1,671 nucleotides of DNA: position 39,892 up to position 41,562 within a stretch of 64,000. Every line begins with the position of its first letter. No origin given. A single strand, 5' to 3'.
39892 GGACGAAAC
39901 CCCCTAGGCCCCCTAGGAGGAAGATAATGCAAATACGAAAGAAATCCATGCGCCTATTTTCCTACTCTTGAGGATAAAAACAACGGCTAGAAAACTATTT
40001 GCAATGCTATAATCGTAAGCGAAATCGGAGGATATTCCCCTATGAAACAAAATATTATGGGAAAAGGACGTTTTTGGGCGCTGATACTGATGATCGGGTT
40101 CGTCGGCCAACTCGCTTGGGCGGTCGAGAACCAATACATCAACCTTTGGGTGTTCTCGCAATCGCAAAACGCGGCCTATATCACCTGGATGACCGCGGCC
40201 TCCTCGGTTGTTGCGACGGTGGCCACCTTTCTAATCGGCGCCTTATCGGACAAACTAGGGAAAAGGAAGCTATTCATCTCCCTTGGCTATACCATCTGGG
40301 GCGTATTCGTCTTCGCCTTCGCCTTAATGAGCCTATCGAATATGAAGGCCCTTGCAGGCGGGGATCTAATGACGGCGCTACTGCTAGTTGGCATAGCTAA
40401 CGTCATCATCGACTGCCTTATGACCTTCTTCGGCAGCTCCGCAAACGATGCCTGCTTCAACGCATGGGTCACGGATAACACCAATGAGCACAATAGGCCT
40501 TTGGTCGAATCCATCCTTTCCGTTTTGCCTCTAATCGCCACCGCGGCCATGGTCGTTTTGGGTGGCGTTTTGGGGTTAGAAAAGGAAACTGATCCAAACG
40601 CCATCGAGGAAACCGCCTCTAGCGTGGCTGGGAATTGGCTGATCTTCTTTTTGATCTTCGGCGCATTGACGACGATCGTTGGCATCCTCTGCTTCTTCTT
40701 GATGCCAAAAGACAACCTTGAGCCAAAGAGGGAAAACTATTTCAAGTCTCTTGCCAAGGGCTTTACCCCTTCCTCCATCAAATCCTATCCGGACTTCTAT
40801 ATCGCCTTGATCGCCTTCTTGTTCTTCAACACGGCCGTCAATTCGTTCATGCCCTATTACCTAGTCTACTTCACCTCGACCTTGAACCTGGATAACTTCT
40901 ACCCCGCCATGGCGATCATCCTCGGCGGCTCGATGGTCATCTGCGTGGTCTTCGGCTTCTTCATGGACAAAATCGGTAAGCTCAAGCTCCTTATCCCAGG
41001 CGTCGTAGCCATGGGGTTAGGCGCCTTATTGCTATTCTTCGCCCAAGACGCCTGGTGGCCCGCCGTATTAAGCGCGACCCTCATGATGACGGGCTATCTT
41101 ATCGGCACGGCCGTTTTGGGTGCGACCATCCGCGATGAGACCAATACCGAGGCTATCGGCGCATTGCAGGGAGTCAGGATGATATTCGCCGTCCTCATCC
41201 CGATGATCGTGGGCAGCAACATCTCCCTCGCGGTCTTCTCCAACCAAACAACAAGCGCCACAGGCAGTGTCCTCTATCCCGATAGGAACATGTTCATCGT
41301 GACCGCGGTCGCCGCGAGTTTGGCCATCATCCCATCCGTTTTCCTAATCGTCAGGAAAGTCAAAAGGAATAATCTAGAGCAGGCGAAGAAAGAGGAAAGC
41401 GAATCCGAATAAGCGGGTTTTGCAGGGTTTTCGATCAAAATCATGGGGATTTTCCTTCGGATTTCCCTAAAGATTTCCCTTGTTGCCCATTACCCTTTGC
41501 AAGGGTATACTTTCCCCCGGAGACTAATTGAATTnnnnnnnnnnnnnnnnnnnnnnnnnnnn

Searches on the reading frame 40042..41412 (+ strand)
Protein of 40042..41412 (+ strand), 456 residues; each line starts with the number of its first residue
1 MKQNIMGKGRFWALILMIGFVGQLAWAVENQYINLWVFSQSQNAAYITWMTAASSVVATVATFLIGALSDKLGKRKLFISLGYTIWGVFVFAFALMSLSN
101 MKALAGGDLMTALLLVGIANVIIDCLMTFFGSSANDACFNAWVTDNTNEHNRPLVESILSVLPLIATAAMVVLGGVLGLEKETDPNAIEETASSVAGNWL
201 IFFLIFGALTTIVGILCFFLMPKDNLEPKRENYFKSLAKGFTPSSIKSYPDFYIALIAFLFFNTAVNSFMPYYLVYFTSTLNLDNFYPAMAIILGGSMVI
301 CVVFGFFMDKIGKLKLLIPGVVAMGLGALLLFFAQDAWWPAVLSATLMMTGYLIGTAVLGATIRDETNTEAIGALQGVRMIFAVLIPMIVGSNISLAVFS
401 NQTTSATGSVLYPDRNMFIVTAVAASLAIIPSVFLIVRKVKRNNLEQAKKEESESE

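Call 81: search_protein_families(library=pfam, proteins=[window:40042-41412:+], max_evalue=0.00001)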
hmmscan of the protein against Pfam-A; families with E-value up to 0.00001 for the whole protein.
window:40042-41412:+ (456 aa): 1 family
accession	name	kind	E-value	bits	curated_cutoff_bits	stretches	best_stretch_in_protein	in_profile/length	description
PF07690.21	MFS_1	-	8.8e-28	97.7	33.4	1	22-389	8-344/347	Major Facilitator Superfamily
